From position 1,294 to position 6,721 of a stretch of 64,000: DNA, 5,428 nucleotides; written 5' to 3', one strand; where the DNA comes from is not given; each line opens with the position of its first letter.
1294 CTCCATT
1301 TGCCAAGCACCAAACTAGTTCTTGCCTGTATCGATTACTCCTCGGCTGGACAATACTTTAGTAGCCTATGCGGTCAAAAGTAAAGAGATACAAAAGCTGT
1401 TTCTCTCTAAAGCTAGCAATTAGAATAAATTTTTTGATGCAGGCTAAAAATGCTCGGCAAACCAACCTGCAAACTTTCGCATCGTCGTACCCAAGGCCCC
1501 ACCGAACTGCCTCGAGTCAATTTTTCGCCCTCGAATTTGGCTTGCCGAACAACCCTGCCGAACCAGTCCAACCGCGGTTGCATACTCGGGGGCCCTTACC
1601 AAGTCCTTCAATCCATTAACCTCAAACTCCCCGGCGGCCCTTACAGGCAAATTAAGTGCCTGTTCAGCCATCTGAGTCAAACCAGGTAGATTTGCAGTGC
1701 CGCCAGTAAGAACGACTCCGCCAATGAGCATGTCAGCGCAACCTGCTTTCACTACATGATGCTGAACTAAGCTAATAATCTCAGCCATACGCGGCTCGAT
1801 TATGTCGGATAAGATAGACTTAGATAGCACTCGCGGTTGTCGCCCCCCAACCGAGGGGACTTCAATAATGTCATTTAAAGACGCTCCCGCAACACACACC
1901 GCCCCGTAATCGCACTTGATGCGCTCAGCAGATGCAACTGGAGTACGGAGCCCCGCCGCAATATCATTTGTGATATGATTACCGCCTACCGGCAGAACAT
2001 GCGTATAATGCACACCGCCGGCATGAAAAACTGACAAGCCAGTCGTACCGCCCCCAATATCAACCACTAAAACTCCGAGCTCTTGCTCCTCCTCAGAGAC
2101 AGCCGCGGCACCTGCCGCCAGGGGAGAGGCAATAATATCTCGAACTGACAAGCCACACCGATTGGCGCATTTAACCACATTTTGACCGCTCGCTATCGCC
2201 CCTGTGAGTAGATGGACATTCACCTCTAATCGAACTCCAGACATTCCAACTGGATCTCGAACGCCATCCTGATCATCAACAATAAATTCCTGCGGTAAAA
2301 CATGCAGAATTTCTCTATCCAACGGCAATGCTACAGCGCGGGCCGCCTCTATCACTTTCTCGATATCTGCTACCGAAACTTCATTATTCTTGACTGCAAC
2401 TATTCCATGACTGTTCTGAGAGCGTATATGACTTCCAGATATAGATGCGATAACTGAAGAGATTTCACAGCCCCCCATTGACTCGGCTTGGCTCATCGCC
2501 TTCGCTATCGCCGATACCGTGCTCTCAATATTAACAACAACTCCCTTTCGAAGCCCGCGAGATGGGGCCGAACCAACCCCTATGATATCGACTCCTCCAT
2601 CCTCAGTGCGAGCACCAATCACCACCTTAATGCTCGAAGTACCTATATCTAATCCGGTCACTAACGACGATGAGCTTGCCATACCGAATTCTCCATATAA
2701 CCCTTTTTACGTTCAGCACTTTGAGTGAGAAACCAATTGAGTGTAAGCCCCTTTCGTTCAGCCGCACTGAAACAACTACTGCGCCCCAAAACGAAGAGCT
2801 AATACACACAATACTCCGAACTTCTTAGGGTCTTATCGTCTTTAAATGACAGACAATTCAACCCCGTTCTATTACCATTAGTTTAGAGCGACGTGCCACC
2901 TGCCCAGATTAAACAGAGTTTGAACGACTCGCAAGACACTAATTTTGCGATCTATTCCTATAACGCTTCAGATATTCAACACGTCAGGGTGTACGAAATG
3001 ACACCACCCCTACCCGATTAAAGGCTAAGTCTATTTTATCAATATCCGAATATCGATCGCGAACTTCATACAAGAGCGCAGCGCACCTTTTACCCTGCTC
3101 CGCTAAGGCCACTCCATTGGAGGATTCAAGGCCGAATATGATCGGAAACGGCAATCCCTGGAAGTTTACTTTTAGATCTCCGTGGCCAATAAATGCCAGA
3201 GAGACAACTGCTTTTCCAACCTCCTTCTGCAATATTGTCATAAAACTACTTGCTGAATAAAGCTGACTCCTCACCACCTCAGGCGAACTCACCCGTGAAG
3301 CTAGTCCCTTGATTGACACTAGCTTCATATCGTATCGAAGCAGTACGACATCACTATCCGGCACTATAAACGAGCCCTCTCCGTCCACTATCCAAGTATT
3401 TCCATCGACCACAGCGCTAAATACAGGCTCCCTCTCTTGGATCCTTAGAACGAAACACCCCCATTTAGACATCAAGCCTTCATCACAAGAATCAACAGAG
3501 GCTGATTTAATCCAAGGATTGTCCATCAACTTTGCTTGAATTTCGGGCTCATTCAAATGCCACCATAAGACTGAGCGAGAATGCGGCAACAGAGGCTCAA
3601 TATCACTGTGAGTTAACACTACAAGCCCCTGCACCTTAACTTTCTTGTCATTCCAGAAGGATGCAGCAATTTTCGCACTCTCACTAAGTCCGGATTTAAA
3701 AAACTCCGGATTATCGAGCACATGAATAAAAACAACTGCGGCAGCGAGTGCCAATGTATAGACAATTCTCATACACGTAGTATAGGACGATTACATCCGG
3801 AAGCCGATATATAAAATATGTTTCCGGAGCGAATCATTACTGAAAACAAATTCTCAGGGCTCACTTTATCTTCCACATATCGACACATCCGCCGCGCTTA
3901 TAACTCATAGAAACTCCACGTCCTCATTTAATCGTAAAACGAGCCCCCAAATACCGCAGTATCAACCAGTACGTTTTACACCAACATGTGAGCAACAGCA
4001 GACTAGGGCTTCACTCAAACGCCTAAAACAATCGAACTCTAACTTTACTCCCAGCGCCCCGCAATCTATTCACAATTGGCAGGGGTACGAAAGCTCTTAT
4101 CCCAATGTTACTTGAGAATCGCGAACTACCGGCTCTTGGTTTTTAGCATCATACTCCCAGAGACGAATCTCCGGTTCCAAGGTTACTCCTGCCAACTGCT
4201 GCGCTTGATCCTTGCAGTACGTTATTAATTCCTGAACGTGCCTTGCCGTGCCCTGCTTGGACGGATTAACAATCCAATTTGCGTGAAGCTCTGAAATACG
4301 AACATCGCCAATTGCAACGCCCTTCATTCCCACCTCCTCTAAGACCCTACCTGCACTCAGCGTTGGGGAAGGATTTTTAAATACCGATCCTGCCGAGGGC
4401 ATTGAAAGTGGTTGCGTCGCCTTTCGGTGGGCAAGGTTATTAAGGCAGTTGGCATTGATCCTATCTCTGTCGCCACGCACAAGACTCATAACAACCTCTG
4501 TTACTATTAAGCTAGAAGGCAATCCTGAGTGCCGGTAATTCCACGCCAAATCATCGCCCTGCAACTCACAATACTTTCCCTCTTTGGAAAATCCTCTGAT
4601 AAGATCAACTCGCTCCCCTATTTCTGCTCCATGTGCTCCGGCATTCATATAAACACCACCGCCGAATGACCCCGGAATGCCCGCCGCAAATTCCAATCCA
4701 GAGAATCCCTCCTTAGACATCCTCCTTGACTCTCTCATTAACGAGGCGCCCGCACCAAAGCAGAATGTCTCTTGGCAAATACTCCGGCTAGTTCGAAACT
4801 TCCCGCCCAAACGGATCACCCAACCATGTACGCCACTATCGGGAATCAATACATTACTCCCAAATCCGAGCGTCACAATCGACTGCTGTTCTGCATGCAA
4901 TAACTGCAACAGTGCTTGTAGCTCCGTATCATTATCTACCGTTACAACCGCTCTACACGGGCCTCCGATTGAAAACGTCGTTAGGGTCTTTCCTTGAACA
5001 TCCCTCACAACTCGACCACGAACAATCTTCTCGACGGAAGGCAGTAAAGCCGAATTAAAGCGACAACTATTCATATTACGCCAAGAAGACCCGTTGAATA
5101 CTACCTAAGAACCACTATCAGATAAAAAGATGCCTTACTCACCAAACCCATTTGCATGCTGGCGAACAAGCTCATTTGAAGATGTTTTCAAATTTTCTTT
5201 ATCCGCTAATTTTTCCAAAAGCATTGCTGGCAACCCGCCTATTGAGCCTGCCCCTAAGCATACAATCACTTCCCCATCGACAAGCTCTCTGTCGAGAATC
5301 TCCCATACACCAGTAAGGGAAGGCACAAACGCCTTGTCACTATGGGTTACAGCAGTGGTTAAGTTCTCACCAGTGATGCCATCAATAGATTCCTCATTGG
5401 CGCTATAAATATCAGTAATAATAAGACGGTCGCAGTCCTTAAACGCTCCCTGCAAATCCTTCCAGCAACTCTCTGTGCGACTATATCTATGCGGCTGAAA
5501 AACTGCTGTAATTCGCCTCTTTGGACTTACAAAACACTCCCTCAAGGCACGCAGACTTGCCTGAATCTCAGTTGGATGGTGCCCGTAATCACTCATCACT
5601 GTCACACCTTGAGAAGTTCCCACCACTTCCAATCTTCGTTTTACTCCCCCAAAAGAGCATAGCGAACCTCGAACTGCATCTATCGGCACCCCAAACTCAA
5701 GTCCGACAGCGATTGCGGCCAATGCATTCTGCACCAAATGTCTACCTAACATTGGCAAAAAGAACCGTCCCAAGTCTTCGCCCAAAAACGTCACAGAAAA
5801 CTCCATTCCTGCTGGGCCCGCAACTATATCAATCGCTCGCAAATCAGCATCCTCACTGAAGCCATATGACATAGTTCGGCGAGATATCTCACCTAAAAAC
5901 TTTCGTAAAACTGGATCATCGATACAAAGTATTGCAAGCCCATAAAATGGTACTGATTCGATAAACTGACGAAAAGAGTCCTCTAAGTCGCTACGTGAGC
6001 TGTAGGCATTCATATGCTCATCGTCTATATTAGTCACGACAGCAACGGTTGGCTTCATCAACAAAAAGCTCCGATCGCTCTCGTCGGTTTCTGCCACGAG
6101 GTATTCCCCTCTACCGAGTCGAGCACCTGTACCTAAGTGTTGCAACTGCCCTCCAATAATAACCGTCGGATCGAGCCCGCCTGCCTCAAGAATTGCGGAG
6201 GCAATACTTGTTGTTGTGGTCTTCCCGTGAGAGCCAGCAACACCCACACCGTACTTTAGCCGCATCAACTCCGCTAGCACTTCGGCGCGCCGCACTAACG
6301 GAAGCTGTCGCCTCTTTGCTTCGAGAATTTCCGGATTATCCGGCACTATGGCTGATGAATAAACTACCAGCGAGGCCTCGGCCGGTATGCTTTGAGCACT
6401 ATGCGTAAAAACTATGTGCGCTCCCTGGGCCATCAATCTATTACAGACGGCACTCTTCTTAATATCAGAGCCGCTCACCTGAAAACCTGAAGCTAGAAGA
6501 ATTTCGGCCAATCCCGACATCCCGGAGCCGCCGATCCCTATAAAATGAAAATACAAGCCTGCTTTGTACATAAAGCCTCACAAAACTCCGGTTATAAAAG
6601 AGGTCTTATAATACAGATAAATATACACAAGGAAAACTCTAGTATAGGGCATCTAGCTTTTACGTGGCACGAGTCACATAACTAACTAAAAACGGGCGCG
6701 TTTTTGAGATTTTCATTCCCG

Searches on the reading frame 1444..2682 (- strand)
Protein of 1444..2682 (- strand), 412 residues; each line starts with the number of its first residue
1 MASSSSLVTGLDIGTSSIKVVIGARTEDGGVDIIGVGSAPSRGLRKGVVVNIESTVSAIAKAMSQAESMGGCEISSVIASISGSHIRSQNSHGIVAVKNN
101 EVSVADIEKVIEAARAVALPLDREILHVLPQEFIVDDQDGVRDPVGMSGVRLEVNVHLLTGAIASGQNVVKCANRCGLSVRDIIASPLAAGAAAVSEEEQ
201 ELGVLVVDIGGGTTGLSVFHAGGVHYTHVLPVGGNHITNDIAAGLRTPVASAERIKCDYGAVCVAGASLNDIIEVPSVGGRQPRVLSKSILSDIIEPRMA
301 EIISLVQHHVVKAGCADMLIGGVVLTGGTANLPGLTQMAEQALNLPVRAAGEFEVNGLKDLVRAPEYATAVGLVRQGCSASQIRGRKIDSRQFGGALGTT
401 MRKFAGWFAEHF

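Call 8: search_protein_families(library=pfam, proteins=[window:1444-2682:-], max_evalue=0.001)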
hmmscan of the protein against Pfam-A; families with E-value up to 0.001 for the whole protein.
window:1444-2682:- (412 aa): 6 families
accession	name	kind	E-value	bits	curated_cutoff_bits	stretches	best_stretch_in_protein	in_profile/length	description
PF14450.12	FtsA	-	2.3e-46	157.7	31.8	2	206-372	2-127/127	Cell division protein FtsA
PF02491.25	SHS2_FTSA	-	5.7e-34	116.7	25.4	1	83-160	1-79/79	SHS2 domain inserted in FTSA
PF06723.19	MreB_Mbl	-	6.1e-16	58.6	27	1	169-351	112-305/327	MreB/Mbl protein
PF11104.14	PilM_2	-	4e-12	46.2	27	1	193-257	171-235/340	Type IV pilus assembly protein PilM;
PF06277.17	EutA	-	3.8e-08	33.1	27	1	177-244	120-185/475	Ethanolamine utilisation protein EutA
PF00012.26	HSP70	-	5.6e-05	22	20.6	0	167-220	150-204/599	Hsp70 protein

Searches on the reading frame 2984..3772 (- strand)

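Call 8: search_protein_families(library=pfam, proteins=[window:2984-3772:-], max_evalue=0.001)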
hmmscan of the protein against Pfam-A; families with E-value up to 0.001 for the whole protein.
window:2984-3772:- (262 aa): 1 family
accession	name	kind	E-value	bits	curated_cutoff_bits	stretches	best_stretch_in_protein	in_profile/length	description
PF08478.15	POTRA_1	-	7.8e-10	39.4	23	1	43-94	4-55/69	POTRA domain, FtsQ-type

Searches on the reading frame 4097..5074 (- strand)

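Call 8: search_protein_families(library=pfam, proteins=[window:4097-5074:-], max_evalue=0.001)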
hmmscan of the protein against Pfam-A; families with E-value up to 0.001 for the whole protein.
window:4097-5074:- (325 aa): 2 families
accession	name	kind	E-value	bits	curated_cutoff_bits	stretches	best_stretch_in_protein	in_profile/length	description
PF02873.21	MurB_C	-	1.4e-26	93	27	1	206-305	2-98/99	UDP-N-acetylenolpyruvoylglucosamine reductase, C-terminal domain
PF01565.28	FAD_binding_4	-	6.2e-15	55.6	26.4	1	41-153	2-116/139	FAD binding domain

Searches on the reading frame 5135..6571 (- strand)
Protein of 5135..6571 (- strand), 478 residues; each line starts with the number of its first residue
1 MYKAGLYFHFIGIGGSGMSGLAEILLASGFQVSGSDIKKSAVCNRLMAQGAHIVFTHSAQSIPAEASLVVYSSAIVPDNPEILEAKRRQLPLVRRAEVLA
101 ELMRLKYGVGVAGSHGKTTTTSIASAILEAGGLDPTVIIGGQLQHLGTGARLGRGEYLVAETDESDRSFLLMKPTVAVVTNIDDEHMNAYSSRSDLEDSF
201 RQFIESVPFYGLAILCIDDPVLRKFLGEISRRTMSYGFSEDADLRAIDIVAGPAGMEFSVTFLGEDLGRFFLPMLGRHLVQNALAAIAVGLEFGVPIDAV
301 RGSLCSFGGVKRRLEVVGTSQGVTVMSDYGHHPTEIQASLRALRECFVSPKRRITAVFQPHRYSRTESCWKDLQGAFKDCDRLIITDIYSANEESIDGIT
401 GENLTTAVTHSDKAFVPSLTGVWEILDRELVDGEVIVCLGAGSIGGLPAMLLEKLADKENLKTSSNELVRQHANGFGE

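Call 8: search_protein_families(library=pfam, proteins=[window:5135-6571:-], max_evalue=0.001)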
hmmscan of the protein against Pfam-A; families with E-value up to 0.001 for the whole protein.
window:5135-6571:- (478 aa): 3 families
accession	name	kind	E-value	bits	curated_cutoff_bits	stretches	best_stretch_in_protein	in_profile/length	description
PF01225.30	Mur_ligase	-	2.2e-30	105.3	21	1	8-107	2-95/95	Mur ligase family, catalytic domain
PF08245.18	Mur_ligase_M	-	1.5e-27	97.3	24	1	111-289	1-199/200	Mur ligase middle domain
PF02875.26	Mur_ligase_C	-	4.4e-16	60.3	28.4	1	312-442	1-127/127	Mur ligase, glutamate ligase domain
